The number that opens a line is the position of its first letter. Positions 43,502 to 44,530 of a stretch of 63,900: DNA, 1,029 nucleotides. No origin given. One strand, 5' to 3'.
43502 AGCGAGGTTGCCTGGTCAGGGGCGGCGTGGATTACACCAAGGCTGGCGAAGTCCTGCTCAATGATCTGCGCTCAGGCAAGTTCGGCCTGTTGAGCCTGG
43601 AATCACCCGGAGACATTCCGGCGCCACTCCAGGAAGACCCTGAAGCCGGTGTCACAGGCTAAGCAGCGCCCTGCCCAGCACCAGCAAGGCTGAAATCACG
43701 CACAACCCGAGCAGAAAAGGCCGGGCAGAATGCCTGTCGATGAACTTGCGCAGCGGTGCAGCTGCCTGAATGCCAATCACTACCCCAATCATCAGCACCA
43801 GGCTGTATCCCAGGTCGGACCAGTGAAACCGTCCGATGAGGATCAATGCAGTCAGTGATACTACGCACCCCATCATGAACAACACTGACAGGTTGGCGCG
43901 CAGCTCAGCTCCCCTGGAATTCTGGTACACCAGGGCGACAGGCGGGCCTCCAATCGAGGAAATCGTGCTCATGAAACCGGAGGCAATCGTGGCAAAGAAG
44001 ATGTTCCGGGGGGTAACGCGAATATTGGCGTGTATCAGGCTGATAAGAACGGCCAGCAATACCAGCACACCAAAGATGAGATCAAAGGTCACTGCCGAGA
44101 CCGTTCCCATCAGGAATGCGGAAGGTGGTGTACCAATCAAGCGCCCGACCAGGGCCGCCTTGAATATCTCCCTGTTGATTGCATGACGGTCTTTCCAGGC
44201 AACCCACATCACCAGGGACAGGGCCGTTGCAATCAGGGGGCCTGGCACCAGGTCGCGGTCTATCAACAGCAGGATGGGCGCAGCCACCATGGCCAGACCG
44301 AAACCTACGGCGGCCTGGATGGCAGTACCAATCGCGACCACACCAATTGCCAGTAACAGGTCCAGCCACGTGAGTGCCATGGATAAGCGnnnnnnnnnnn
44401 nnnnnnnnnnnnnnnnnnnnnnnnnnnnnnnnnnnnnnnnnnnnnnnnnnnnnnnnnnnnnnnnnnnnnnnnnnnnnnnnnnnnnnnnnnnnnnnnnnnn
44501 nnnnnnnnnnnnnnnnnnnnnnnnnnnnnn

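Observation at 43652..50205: One-strand accessory cluster joining a PQQ dehydrogenase, a hydroquinone-type two-subunit dioxygenase, an ALDH, a sulfotransferase and a TauE/SafE exporter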

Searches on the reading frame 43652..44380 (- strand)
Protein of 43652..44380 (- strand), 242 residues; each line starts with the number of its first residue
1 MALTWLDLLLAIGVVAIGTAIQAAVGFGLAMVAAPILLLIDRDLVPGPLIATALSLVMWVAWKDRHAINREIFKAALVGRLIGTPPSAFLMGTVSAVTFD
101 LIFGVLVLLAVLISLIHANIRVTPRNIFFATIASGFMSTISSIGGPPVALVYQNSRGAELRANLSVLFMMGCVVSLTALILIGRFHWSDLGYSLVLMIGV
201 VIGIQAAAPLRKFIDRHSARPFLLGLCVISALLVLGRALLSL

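Call 3: search_protein_families(library=pfam, proteins=[window:43652-44380:-], max_evalue=0.01)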
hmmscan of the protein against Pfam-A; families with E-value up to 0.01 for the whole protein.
window:43652-44380:- (242 aa): 2 families
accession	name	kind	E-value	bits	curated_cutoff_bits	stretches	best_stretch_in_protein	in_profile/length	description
PF01925.25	TauE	-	4.7e-22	79.2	32.6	1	12-232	3-235/237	Sulfite exporter TauE/SafE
PF07690.21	MFS_1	-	0.0049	16.3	33.4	1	77-241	131-289/347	Major Facilitator Superfamily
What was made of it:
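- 43652..44380 (-): TauE/SafE (DUF81) family membrane transporter. PF01925 4.7e-22, above the gathering score (call 3).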

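Call 4: search_protein_families(library=ncbifam, proteins=[window:43652-44380:-], max_evalue=0.01)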
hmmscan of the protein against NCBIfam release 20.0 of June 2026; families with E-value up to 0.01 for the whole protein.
window:43652-44380:- (242 aa): 0 families

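Call 28: find_homologous_proteins(query=window:43652-44380:-)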
Query window:43652-44380:- (242 aa): 295 proteins with E <= 0.001 among 8000 candidates; the best 120 are listed.
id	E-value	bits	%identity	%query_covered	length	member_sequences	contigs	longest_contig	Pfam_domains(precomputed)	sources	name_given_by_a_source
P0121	6.9e-141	486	99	100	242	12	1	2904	PF01925.26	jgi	-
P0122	3.0e-112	392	81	93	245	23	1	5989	PF01925.26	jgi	jgi:uncharacterized membrane protein YfcA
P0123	1.8e-103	363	74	99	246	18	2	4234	PF01925.26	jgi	jgi:uncharacterized membrane protein YfcA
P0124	1.9e-101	357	71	100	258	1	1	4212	PF01925.26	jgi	jgi:uncharacterized protein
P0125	5.8e-101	355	72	99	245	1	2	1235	PF01925.26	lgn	-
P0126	1.2e-100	354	73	96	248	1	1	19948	PF01925.26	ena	-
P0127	3.7e-100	353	72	90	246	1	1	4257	PF01925.26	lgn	-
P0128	5.7e-100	352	71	100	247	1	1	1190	PF01925.26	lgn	-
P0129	2.8e-99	350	70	99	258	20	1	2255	PF01925.26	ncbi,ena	-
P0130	4.8e-99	349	71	99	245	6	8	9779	PF01925.26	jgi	-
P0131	6.6e-99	348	70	99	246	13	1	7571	PF01925.26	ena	-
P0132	1.2e-98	348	69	99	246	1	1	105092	PF01925.26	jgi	jgi:uncharacterized protein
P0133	2.1e-98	347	70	99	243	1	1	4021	PF01925.26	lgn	-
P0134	2.7e-98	346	69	99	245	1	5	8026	PF01925.26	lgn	-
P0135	1.5e-97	344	70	99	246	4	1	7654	PF01925.26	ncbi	-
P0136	1.1e-96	341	71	96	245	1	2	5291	PF01925.26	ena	-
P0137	1.6e-96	341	68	99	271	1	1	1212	PF01925.26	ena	-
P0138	4.3e-96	339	65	100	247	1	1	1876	PF01925.26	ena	-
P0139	6.4e-96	339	68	100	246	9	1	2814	PF01925.26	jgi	-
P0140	6.8e-96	339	69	99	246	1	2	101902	PF01925.26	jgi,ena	-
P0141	1.8e-95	337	69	99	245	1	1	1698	PF01925.26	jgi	jgi:hypothetical protein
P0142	7.1e-95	335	67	93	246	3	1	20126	PF01925.26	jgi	jgi:uncharacterized protein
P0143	2.7e-94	333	67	98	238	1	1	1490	PF01925.26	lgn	-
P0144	3.1e-94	333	68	92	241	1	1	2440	PF01925.26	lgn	-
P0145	3.1e-94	333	67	98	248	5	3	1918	PF01925.26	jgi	-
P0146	6.7e-94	332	66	100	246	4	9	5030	PF01925.26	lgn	-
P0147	3.9e-92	326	67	97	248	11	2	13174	PF01925.26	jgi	-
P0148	7.8e-92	325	66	99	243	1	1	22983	PF01925.26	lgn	-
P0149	4.5e-91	323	65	100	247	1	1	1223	PF01925.26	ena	-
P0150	4.3e-90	320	65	95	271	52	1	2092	PF01925.26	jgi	jgi:uncharacterized protein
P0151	4.8e-90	319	67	93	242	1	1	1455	PF01925.26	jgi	jgi:uncharacterized protein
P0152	2.6e-89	317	65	100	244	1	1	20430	PF01925.26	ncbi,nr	ncbi:sulfite exporter TauE/SafE family protein [Gammaproteobacteria bacterium]|nr:sulfite exporter T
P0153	4.4e-89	316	64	99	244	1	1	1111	PF01925.26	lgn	-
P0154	6.8e-89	316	65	99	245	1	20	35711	PF01925.26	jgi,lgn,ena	-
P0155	4.7e-88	313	65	99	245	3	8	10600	PF01925.26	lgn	-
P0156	1.8e-87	311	63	99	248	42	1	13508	PF01925.26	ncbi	-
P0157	2.7e-86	307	64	92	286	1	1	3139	PF01925.26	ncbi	-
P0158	7.9e-86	306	62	99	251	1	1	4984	PF01925.26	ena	-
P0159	1.1e-85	305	62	98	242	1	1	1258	PF01925.26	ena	-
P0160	1.6e-85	305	60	99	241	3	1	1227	PF01925.26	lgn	-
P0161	2.1e-85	304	62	100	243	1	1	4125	PF01925.26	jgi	jgi:uncharacterized protein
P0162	3.1e-85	304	61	99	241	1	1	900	PF01925.26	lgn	-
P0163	4.2e-85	303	62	100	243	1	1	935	PF01925.26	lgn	-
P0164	6.2e-85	303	63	100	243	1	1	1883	PF01925.26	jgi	jgi:uncharacterized membrane protein YfcA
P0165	1.6e-83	298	62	100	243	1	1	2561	PF01925.26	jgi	jgi:uncharacterized membrane protein YfcA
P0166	6.9e-83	296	61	100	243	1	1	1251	PF01925.26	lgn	-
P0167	8.5e-83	296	60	100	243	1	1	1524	PF01925.26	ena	-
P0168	1.3e-82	295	62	98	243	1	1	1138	PF01925.26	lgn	-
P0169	2.4e-81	291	60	92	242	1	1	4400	PF01925.26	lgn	-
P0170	3.5e-81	290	62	99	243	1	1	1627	PF01925.26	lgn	-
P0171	4.3e-81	290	60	95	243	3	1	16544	PF01925.26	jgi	jgi:uncharacterized membrane protein YfcA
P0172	8.5e-81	289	62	93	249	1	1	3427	PF01925.26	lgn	-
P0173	1.5e-80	288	59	98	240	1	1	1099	PF01925.26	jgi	jgi:uncharacterized membrane protein YfcA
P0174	1.5e-78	282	59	98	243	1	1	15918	PF01925.26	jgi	jgi:uncharacterized membrane protein YfcA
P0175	6.6e-78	280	61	93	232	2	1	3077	PF01925.26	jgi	jgi:hypothetical protein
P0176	4.6e-77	277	61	98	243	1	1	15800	PF01925.26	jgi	jgi:uncharacterized membrane protein YfcA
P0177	1.8e-76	275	59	97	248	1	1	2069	PF01925.26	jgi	jgi:uncharacterized membrane protein YfcA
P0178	1.2e-75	272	55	100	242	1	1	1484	PF01925.26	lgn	-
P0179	9.8e-75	269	57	95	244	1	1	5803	PF01925.26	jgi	jgi:uncharacterized membrane protein YfcA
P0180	1.8e-74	268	57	98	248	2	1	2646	PF01925.26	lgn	-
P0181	2.7e-74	268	56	96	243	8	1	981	PF01925.26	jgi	-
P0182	2.9e-74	268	58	98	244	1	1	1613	PF01925.26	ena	-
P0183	2.8e-73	265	58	98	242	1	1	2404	PF01925.26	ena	-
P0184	9.1e-73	263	56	100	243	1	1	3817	PF01925.26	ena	-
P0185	3.5e-72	261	53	100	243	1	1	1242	PF01925.26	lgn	-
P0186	8.4e-72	260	54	99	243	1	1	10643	PF01925.26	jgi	-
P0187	3.8e-71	258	54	98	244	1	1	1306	PF01925.26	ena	-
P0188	5.8e-70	254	52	100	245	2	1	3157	PF01925.26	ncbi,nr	ncbi:MAG: hypothetical protein HW386_2360 [Gammaproteobacteria bacterium]|nr:hypothetical protein [G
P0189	1.0e-69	253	55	96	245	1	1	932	PF01925.26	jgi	jgi:uncharacterized membrane protein YfcA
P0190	3.2e-69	251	53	96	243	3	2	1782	PF01925.26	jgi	jgi:uncharacterized membrane protein YfcA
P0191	1.2e-67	246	54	98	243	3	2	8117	PF01925.26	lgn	-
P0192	8.6e-65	237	53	94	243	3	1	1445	PF01925.26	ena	-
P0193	1.3e-64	236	51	99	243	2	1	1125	PF01925.26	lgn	-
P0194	8.8e-61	224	74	63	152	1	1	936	PF01925.26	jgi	jgi:uncharacterized membrane protein YfcA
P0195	1.8e-58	216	47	100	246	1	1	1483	PF01925.26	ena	-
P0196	1.9e-57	213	68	60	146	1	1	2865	PF01925.26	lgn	-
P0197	6.9e-57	211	53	90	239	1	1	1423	PF01925.26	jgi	-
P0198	2.0e-56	209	52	95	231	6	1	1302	PF01925.26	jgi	jgi:uncharacterized membrane protein YfcA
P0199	3.4e-56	209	50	93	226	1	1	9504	PF01925.26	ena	-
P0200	3.9e-56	208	53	97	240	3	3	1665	PF01925.26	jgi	jgi:uncharacterized protein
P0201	4.4e-56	208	52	90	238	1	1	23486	PF01925.26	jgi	jgi:uncharacterized protein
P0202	1.6e-53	200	51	90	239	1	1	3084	PF01925.26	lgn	-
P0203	7.7e-53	198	49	93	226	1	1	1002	PF01925.26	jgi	jgi:uncharacterized membrane protein YfcA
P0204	5.3e-52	195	48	99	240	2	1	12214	PF01925.26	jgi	jgi:hypothetical protein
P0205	4.2e-48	182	48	81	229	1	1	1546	PF01925.26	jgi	jgi:uncharacterized protein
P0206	1.2e-47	181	50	83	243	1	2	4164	PF01925.26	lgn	-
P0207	4.6e-47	179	48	89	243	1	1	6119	PF01925.26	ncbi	-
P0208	6.6e-47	178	45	99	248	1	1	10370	PF01925.26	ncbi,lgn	-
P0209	9.1e-47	178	46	91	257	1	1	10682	PF01925.26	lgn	-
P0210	6.6e-46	175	43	99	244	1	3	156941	PF01925.26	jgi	jgi:uncharacterized membrane protein YfcA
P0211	1.2e-44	171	43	97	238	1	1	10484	PF01925.26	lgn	-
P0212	1.2e-44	171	46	93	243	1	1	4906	PF01925.26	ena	-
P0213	1.5e-43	167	41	97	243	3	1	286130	PF01925.26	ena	-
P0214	1.7e-43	167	44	97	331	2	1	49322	PF01925.26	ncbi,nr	ncbi:MAG TPA: sulfite exporter TauE/SafE family protein [Myxococcales bacterium]|nr:sulfite exporter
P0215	2.0e-43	167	43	93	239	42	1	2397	PF01925.26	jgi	jgi:uncharacterized membrane protein YfcA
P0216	2.7e-43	166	46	89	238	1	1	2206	PF01925.26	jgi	jgi:uncharacterized membrane protein YfcA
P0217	3.0e-43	166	41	100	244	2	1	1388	PF01925.26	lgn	-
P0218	5.4e-43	166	42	92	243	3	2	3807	PF01925.26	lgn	-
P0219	6.2e-43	165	42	97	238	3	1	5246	PF01925.26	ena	-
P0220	7.3e-43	165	45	91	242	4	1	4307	PF01925.26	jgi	jgi:uncharacterized membrane protein YfcA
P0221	1.0e-42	165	43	95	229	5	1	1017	PF01925.26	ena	-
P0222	1.1e-42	165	40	92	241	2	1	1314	PF01925.26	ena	-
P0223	1.7e-42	164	44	96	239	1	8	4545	PF01925.26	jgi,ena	jgi:uncharacterized membrane protein YfcA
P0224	4.3e-42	163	47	88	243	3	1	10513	PF01925.26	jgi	jgi:hypothetical protein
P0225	4.7e-42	162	44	88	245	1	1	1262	PF01925.26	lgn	-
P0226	1.6e-41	161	41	97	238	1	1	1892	PF01925.26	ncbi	-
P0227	4.3e-41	159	43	91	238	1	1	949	PF01925.26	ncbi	-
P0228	4.3e-41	159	43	91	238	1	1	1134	PF01925.26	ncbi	-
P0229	9.7e-41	158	38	98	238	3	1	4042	PF01925.26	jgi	-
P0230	1.2e-40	158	43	91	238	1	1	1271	PF01925.26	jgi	-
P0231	1.8e-40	157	43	93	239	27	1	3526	PF01925.26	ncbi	-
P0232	2.5e-40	157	38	99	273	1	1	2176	PF01925.26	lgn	-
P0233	3.2e-40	156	42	99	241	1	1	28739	PF01925.26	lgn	-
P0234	5.5e-40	156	43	96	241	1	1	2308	PF01925.26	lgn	-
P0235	5.5e-40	156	41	94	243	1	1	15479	PF01925.26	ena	-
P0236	7.0e-40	155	41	92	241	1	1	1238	PF01925.26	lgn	-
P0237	7.4e-40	155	44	92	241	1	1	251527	PF01925.26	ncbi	-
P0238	7.6e-40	155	39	97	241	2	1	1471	PF01925.26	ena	-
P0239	3.0e-39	153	40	98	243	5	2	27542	PF01925.26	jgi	jgi:uncharacterized membrane protein YfcA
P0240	3.3e-39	153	41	91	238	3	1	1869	PF01925.26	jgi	jgi:uncharacterized membrane protein YfcA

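Call 29: find_encoding_contigs(protein=P0174, flank=7000, max_places=1)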
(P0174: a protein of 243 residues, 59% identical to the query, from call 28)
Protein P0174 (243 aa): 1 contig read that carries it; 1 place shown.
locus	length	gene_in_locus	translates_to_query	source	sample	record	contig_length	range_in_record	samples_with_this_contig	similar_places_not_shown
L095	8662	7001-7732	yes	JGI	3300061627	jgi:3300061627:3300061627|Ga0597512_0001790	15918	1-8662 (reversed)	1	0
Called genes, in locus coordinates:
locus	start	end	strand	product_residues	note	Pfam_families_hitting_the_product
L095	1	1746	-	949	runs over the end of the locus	PF18339:Tudor_1_RapA, PF18337:Tudor_RapA, PF00176:SNF2-rel_dom, PF04851:ResIII, PF00270:DEAD (weak), PF00271:Helicase_C, PF12137:RapA_C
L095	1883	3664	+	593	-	PF01011:PQQ, PF13360:PQQ_2, PF13570:Beta-prop_ACSF4 (faint), PF13360:PQQ_2, PF01011:PQQ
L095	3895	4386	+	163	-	-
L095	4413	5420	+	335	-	PF18191:PnpCD_PnpD_N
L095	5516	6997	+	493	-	PF00171:Aldedh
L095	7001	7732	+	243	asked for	PF01925:TauE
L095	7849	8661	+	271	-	?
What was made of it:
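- TauE directly follows the ALDH, with a 3-nt gap, in a lineage that lacks the sulfotransferase (call 29).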

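Call 30: find_encoding_contigs(protein=P0201, flank=7000, max_places=1)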
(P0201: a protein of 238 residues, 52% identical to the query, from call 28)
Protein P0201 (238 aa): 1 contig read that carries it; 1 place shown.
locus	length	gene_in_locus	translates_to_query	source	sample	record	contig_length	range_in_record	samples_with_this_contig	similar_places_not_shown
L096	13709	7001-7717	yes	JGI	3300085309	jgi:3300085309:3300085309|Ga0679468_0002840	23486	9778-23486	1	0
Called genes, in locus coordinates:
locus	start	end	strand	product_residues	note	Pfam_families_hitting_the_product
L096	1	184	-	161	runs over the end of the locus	PF01243:PNPOx_N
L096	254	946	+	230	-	PF00440:TetR_N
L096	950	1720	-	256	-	PF00106:adh_short, PF08659:KR, PF13561:adh_short_C2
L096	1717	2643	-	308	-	PF00753:Lactamase_B, PF12706:Lactamase_B_2 (faint)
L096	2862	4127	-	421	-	PF00563:EAL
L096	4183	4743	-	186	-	PF02622:DUF179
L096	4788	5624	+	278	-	PF02517:Rce1-like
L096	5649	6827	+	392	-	PF07238:PilZ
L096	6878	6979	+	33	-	-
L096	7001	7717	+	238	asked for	PF01925:TauE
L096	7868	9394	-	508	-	PF00905:Transpeptidase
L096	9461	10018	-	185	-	PF08712:Nfu_N, PF01106:NifU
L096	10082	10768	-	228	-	-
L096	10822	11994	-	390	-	PF01938:TRAM, PF21579:PabTrmU54_TRAM_dom (weak), PF05958:tRNA_U5-meth_tr, PF03602:Cons_hypoth95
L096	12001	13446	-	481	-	-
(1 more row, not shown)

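Call 31: find_encoding_contigs(protein=P0210, flank=7000, max_places=1)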
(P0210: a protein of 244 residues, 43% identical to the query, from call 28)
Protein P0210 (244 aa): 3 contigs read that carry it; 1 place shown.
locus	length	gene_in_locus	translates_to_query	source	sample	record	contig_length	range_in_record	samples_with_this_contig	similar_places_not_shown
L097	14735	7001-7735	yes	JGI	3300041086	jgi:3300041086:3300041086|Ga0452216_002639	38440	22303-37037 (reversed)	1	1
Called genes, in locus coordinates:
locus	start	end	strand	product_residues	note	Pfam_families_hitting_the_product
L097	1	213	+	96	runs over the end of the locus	PF01713:Smr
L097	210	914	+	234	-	PF13489:Methyltransf_23, PF07021:MetW (weak), PF13847:Methyltransf_31, PF08241:Methyltransf_11, PF08242:Methyltransf_12, PF13649:Methyltransf_25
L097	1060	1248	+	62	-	-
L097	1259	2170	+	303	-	PF00583:Acetyltransf_1, PF13302:Acetyltransf_3 (weak), PF13673:Acetyltransf_10 (weak), PF13508:Acetyltransf_7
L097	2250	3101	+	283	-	PF00491:Arginase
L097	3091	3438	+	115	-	PF07653:SH3_2 (weak), PF14604:SH3_9 (weak)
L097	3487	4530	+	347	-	PF00144:Beta-lactamase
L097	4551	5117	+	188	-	-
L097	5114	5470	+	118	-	PF27665:UCP028175, PF17185:NlpE_C (weak)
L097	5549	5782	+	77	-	-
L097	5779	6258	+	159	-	PF00583:Acetyltransf_1, PF13673:Acetyltransf_10, PF13508:Acetyltransf_7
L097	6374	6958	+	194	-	PF13302:Acetyltransf_3, PF13420:Acetyltransf_4, PF00583:Acetyltransf_1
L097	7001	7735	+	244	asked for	PF01925:TauE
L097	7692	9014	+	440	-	PF01979:Amidohydro_1, PF07969:Amidohydro_3 (faint)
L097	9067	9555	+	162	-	PF00293:NUDIX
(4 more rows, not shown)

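Call 33: find_related_loci(query=A1, collection=metagenome_contigs, flank=8000)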
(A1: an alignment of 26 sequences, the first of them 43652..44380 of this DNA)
Query A1 (242 aa) in metagenome_contigs; peptide patterns used: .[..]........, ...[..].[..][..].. (x = any residue, [..] = any of these).
600 stretches matched a pattern (row limit reached: there are more); 221 encode a relative of the query (tblastn E <= 1e-3); the best 80 are kept; 80 distinct loci.
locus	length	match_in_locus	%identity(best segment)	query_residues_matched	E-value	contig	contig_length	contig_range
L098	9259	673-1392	70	3-242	3e-109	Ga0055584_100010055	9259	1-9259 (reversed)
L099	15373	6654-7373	74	3-242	2e-108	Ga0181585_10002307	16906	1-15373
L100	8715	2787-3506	71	3-242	1e-108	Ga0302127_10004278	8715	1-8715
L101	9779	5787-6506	71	3-242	4e-107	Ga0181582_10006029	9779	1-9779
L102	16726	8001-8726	68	1-242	1e-98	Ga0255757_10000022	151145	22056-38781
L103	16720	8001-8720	65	1-240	2e-97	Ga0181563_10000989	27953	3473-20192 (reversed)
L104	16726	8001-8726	66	1-242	2e-96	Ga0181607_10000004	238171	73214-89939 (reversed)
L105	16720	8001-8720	63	1-240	2e-96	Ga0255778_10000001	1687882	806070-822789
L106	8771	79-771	66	10-240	2e-93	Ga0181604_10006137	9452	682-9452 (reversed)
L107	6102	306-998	66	10-240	7e-93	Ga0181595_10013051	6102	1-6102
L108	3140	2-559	68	54-239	8e-83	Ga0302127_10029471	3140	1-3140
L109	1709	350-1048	55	10-242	5e-85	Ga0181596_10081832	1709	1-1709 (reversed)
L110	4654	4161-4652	72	1-164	3e-66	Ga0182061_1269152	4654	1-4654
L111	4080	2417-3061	50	25-239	6e-56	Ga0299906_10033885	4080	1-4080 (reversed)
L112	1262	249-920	49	19-242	7e-57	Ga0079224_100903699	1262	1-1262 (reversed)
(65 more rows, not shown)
